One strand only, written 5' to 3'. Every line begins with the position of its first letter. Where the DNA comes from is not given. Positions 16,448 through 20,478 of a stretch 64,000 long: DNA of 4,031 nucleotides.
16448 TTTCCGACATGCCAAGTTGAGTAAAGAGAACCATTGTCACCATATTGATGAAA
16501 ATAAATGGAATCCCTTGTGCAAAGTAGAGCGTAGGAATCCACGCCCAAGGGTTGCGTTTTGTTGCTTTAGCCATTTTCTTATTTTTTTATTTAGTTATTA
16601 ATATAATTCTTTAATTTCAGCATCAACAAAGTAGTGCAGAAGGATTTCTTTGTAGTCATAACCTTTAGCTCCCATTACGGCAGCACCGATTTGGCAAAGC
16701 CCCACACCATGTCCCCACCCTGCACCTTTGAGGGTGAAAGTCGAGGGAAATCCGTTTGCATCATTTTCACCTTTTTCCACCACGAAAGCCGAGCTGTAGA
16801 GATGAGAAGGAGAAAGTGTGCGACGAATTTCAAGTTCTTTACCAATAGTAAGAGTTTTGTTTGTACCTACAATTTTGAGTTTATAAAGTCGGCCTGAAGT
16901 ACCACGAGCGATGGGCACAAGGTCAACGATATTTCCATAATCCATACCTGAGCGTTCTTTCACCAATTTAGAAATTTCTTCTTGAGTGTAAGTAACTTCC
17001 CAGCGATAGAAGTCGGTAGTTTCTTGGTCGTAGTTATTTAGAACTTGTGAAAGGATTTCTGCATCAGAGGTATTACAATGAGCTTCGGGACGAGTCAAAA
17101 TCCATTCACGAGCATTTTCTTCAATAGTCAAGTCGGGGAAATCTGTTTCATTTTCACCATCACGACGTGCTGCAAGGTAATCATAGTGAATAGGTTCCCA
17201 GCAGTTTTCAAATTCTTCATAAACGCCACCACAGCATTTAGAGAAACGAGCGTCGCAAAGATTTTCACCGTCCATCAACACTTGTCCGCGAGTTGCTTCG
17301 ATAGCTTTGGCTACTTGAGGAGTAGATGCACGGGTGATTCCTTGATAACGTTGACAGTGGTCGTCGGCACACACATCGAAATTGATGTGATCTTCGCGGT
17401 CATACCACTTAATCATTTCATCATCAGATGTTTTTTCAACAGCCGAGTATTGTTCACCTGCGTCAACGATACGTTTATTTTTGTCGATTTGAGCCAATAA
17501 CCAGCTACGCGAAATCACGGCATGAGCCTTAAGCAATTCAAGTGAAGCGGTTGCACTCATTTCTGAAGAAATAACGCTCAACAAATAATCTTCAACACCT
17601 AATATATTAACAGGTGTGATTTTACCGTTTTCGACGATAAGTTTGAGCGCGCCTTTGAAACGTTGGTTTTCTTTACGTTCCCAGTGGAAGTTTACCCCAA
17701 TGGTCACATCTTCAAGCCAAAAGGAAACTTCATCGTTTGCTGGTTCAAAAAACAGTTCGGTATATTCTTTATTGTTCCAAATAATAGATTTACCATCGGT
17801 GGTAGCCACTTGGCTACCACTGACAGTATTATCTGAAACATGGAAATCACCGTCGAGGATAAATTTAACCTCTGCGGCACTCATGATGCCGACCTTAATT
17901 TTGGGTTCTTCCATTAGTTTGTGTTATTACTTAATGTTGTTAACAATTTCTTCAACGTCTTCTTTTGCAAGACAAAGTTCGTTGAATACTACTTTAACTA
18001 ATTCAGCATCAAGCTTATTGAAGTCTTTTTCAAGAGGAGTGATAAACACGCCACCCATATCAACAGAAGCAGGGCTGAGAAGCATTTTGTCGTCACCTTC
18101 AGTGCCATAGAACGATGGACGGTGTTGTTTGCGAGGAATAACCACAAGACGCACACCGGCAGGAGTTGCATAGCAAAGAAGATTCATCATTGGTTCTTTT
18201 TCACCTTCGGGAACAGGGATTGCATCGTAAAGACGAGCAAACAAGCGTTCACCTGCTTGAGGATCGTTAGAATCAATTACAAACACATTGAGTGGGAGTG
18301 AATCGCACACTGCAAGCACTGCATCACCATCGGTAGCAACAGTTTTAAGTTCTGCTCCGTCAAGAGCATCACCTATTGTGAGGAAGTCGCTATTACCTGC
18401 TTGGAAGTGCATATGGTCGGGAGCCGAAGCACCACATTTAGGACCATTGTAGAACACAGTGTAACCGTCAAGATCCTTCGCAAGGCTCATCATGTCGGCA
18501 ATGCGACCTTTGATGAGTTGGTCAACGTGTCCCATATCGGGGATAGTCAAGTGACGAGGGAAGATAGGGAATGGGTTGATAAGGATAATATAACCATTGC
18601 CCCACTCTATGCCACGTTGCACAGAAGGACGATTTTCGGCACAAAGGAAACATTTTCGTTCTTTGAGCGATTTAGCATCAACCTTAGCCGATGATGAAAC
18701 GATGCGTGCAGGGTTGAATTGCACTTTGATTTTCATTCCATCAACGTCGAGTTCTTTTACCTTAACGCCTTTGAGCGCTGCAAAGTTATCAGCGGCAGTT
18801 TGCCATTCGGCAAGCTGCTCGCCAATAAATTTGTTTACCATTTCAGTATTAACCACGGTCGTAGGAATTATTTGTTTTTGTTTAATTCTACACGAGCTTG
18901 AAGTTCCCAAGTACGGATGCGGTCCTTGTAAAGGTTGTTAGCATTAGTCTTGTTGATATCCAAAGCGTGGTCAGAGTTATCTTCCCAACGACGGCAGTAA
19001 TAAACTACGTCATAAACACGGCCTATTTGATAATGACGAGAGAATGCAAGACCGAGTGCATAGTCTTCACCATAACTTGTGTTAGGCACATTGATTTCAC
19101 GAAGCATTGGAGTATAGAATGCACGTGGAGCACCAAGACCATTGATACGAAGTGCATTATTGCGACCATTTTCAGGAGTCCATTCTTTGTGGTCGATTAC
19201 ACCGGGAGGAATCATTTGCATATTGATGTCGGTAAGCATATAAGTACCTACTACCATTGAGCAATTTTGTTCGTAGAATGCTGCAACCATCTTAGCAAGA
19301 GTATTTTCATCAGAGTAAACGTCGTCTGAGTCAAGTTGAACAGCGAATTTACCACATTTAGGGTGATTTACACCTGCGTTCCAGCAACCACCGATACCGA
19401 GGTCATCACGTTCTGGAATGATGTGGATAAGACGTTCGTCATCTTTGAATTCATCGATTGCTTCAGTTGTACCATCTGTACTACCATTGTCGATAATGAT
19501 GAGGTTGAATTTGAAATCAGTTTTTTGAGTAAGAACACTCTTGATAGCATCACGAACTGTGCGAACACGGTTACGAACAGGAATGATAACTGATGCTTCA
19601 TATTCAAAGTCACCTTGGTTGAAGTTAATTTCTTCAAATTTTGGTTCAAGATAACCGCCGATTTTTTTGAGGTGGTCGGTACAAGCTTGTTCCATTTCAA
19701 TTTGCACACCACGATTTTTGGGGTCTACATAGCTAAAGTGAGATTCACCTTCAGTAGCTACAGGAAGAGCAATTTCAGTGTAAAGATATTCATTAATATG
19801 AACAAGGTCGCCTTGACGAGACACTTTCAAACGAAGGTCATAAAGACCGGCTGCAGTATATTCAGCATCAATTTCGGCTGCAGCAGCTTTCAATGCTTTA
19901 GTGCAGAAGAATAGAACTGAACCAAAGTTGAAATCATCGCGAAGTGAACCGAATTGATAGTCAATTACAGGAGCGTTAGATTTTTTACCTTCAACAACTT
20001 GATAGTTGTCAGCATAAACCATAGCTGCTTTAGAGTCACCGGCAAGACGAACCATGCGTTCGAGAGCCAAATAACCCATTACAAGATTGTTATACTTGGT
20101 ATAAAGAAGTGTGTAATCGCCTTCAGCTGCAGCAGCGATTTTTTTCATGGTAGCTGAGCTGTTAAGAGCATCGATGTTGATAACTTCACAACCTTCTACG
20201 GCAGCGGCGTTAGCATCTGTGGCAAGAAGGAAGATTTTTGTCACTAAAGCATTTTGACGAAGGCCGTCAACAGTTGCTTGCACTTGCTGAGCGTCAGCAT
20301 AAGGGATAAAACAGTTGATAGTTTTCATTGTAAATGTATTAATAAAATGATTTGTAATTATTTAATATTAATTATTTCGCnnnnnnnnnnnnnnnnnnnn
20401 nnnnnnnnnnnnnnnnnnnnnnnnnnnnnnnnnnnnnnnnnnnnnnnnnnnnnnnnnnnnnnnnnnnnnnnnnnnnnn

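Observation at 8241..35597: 27-kb co-directional supercluster linking T9SS-exported wall-degrading enzymes to a MurNAc import and catabolism operon: candidate system for harvesting foreign peptidoglycan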

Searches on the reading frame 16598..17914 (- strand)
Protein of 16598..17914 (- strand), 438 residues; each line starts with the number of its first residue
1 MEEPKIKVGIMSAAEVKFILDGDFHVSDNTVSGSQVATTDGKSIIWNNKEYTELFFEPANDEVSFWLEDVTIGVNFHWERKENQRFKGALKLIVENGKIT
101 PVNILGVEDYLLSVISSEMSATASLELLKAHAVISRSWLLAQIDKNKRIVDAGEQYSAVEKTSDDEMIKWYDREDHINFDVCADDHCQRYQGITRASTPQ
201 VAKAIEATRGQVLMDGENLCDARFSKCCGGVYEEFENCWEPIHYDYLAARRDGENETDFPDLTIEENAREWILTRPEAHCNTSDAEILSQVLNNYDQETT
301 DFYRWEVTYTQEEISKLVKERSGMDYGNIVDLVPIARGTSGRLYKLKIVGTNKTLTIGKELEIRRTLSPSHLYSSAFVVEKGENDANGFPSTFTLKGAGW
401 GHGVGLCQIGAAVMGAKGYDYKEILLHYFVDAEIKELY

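Call 3: search_protein_families(library=pfam, proteins=[window:16598-17914:-], max_evalue=0.01)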
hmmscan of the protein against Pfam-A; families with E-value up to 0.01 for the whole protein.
window:16598-17914:- (438 aa): 1 family
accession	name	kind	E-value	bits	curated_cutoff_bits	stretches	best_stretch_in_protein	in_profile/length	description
PF08486.15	SpoIID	-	1.6e-23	83.5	23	1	96-214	2-96/97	Stage II sporulation protein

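Call 5: search_protein_families(library=ncbifam, proteins=[window:16598-17914:-], max_evalue=0.001)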
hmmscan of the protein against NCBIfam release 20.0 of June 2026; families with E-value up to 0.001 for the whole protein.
window:16598-17914:- (438 aa): 2 families
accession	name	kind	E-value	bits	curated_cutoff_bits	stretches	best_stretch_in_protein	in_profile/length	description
TIGR02669.1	SpoIID_LytB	domain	7.6e-48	163.8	83.3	1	101-435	2-269/270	SpoIID/LytB domain-containing protein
TIGR02870.1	spore_II_D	equivalog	7.1e-31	107.5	234.75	2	288-436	202-337/338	stage II sporulation protein D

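Call 75: search_protein_families(library=pfam, proteins=[window:16598-17914:-], max_evalue=1)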
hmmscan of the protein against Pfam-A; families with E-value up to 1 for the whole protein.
window:16598-17914:- (438 aa): 1 family
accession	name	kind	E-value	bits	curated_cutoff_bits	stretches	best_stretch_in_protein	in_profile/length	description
PF08486.15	SpoIID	-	1.6e-23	83.5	23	1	96-214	2-96/97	Stage II sporulation protein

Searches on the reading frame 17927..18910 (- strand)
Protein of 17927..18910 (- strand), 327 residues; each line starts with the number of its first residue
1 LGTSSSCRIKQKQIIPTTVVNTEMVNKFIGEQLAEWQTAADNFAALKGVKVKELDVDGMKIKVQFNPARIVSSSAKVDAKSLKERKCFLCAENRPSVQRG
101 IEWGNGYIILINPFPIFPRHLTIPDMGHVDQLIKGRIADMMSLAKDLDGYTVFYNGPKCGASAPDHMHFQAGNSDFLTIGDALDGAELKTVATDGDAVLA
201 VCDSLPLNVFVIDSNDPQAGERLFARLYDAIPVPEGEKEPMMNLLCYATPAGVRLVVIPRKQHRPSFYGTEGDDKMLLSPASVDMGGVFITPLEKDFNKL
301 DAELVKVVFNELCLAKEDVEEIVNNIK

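Call 3: search_protein_families(library=pfam, proteins=[window:17927-18910:-], max_evalue=0.01)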
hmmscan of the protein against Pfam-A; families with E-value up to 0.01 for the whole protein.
window:17927-18910:- (327 aa): 2 families
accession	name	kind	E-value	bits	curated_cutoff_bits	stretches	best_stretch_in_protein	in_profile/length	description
PF16269.10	DUF4922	-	1.5e-65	220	23.6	1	28-173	1-146/146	Domain of unknown function (DUF4922)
PF19327.4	Ap4A_phos_N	-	0.0003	20.8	23.1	1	31-171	13-157/177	Ap4A phosphorylase N-terminal domain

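Call 5: search_protein_families(library=ncbifam, proteins=[window:17927-18910:-], max_evalue=0.001)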
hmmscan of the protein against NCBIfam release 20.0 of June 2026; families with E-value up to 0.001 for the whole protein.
window:17927-18910:- (327 aa): 0 families

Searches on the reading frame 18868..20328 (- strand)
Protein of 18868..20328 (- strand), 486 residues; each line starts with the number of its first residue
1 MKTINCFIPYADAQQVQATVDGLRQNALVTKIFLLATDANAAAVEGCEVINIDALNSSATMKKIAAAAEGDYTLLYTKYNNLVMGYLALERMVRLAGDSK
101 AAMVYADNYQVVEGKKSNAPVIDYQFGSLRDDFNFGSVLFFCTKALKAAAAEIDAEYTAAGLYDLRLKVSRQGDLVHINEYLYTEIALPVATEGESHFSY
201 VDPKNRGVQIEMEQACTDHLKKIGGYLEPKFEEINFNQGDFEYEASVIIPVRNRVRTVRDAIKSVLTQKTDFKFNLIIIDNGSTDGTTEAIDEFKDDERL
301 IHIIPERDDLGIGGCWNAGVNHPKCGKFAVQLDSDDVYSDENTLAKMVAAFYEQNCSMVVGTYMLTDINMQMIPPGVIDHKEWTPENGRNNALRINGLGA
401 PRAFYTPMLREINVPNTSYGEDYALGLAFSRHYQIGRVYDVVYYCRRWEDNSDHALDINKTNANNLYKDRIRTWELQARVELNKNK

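Call 3: search_protein_families(library=pfam, proteins=[window:18868-20328:-], max_evalue=0.01)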
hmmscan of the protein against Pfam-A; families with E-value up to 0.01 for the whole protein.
window:18868-20328:- (486 aa): 2 families
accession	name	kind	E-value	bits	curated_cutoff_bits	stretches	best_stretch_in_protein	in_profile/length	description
PF00535.33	Glycos_transf_2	-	1.6e-23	84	23.3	1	246-367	1-119/168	Glycosyl transferase family 2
PF10111.15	Glyco_tranf_2_2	-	1.6e-08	34.9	27.3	1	246-349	1-104/276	Glycosyltransferase like family 2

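Call 5: search_protein_families(library=ncbifam, proteins=[window:18868-20328:-], max_evalue=0.001)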
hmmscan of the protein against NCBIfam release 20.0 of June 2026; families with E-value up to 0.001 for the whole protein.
window:18868-20328:- (486 aa): 17 families
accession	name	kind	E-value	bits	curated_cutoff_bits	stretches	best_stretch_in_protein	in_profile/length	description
NF047683.1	TeichurnBiosyTuaG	equivalog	9.6e-14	51.6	400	1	244-369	7-129/252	teichuronic acid biosynthesis protein TuaG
NF041875.1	EPS_EpsD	equivalog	5.9e-11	42.3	370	1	246-374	2-126/325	exopolysaccharide biosynthesis glycosyltransferase EpsD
TIGR03937.1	PgaC_IcaA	equivalog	6.8e-11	41.8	422.3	1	244-355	46-154/407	poly-beta-1,6-N-acetyl-D-glucosamine synthase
NF053739.1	GlytfEpsEBac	equivalog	4.4e-10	39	450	1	245-366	3-122/265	glycosyltransferase EpsE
NF007482.0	PRK10073.1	equivalog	1.2e-09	37.6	423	1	244-340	7-100/334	glycosyltransferase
NF050050.1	ProtGlycPglI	equivalog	1.4e-09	37.8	500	1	246-349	5-106/306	GalNAc(5)-diNAcBac-PP-undecaprenol beta-1,3-glucosyltransferase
TIGR04009.1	wcaE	equivalog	7.1e-09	35.3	369.2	1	264-365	24-121/248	colanic acid biosynthesis glycosyltransferase WcaE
TIGR03469.1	HpnB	hypoth_equivalog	1.4e-08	34.2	379.25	1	246-360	47-169/386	hopene-associated glycosyltransferase HpnB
TIGR03111.1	glyc2_xrt_Gpos1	hypoth_equivalog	2.9e-08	32.9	363.95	1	245-369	51-174/439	TIGR03111 family XrtG-associated glycosyltransferase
TIGR03965.1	mycofact_glyco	equivalog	3.9e-08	32.6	280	1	242-361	73-189/467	mycofactocin biosynthesis glycosyltransferase MftF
TIGR04283.1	glyco_like_mftF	equivalog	4e-06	26.6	182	1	246-296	2-51/221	TIGR04283 family arsenosugar biosynthesis glycosyltransferase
NF047588.1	GlcsyltransPgfSStrep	equivalog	1.1e-05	24.8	500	1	247-353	5-112/308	glycosyltransferase PgfS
NF010496.0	PRK13915.1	equivalog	2e-05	23.8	262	1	242-293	30-83/307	glucosyl-3-phosphoglycerate synthase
TIGR04242.1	nodulat_NodC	equivalog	0.00011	21.3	550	1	243-364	48-169/395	chitooligosaccharide synthase NodC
NF058614.1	PPMAGASynPpgS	equivalog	0.00018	21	370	1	247-366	4-116/226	polyprenyl-phospho-N-acetylgalactosaminyl synthase PpgS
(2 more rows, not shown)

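Call 75: search_protein_families(library=pfam, proteins=[window:18868-20328:-], max_evalue=1)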
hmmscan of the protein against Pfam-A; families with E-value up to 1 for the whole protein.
window:18868-20328:- (486 aa): 3 families
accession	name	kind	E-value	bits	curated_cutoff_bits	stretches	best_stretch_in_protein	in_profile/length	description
PF00535.33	Glycos_transf_2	-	1.6e-23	84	23.3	1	246-367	1-119/168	Glycosyl transferase family 2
PF10111.15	Glyco_tranf_2_2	-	1.6e-08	34.9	27.3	1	246-349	1-104/276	Glycosyltransferase like family 2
PF13506.12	Glyco_transf_21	-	0.29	11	21.7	0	333-367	38-71/174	Glycosyl transferase family 21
